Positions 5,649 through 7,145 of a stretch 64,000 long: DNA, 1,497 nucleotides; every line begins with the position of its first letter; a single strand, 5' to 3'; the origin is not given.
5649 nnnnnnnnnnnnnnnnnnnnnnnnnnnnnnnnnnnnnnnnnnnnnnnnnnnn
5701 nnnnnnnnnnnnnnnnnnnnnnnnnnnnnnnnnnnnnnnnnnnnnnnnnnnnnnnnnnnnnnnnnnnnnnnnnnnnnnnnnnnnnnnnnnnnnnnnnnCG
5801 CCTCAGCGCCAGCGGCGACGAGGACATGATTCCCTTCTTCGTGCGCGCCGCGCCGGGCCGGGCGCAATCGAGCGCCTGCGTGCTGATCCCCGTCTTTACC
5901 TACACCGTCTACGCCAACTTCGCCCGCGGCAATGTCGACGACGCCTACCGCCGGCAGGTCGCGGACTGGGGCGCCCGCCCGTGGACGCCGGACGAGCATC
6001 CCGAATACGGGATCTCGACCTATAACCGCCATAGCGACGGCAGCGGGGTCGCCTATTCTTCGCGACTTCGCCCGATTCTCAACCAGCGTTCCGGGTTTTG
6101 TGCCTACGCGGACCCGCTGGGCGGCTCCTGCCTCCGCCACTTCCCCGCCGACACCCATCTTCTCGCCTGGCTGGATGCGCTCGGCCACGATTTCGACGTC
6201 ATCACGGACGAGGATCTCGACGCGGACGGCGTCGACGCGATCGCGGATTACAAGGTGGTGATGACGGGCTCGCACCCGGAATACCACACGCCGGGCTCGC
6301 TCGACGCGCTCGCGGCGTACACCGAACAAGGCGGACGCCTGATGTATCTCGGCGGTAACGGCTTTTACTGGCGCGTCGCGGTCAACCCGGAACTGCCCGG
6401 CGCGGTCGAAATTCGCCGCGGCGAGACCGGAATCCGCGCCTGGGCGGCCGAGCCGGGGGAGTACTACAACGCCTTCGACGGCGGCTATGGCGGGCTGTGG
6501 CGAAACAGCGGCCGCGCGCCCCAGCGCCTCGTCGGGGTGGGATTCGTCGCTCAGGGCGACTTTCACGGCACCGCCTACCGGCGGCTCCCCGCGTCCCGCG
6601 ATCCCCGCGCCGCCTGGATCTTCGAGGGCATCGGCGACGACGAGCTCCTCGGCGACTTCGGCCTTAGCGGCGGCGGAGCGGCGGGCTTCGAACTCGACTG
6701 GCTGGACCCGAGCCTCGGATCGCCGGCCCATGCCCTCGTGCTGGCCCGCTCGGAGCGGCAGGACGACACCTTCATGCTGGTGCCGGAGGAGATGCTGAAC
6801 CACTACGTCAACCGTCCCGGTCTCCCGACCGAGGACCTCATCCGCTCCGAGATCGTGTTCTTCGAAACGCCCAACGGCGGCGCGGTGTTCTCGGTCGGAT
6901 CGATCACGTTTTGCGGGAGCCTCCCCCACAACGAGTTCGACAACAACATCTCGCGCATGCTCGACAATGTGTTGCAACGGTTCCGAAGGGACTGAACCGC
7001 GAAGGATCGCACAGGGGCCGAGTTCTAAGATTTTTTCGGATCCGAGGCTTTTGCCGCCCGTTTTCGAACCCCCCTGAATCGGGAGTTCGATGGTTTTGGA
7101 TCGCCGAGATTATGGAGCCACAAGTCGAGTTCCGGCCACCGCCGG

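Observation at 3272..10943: Rieske oxygenase (with TRAP transporter) divergent from a DMFase-large-subunit-like gene and convergent with a non-CODH CoxMSL molybdenum hydroxylase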

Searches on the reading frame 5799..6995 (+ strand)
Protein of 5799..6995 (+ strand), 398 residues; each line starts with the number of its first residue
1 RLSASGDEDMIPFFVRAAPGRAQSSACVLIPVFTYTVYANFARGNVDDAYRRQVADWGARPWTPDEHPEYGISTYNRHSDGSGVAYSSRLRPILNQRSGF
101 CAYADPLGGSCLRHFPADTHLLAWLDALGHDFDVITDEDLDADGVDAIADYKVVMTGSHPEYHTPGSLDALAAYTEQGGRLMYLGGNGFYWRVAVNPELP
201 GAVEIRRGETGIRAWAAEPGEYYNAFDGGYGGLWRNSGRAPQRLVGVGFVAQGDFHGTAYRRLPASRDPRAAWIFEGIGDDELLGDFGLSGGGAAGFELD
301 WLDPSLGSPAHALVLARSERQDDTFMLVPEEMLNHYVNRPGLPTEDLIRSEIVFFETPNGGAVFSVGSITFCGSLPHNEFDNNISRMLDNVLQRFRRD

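Call 34: search_solved_structures(query=window:5799-6995:+, show_alignments=3, max_evalue=0.001)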
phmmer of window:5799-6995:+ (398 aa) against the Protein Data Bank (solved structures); distinct sequences matched with E-value up to 0.001: 5.
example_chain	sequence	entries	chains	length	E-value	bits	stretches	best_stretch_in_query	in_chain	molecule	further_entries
8huy_A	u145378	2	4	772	3.5e-135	454.6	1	1-398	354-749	Chains: A,B | N-acetyl-(R)-beta-phenylalanine acylase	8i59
8i5a_A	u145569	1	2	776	3.5e-135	454.6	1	1-398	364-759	N-acetyl-(R)-beta-phenylalanine acylase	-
6lvb_A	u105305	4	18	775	3.1e-84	286.7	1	6-398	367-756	N,N-dimethylformamidase large subunit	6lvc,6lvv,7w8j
6lve_A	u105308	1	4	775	2.2e-83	283.9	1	6-398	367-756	N,N-dimethylformamidase large subunit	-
6lvd_A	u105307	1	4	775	5.2e-83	282.7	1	6-398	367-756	N,N-dimethylformamidase large subunit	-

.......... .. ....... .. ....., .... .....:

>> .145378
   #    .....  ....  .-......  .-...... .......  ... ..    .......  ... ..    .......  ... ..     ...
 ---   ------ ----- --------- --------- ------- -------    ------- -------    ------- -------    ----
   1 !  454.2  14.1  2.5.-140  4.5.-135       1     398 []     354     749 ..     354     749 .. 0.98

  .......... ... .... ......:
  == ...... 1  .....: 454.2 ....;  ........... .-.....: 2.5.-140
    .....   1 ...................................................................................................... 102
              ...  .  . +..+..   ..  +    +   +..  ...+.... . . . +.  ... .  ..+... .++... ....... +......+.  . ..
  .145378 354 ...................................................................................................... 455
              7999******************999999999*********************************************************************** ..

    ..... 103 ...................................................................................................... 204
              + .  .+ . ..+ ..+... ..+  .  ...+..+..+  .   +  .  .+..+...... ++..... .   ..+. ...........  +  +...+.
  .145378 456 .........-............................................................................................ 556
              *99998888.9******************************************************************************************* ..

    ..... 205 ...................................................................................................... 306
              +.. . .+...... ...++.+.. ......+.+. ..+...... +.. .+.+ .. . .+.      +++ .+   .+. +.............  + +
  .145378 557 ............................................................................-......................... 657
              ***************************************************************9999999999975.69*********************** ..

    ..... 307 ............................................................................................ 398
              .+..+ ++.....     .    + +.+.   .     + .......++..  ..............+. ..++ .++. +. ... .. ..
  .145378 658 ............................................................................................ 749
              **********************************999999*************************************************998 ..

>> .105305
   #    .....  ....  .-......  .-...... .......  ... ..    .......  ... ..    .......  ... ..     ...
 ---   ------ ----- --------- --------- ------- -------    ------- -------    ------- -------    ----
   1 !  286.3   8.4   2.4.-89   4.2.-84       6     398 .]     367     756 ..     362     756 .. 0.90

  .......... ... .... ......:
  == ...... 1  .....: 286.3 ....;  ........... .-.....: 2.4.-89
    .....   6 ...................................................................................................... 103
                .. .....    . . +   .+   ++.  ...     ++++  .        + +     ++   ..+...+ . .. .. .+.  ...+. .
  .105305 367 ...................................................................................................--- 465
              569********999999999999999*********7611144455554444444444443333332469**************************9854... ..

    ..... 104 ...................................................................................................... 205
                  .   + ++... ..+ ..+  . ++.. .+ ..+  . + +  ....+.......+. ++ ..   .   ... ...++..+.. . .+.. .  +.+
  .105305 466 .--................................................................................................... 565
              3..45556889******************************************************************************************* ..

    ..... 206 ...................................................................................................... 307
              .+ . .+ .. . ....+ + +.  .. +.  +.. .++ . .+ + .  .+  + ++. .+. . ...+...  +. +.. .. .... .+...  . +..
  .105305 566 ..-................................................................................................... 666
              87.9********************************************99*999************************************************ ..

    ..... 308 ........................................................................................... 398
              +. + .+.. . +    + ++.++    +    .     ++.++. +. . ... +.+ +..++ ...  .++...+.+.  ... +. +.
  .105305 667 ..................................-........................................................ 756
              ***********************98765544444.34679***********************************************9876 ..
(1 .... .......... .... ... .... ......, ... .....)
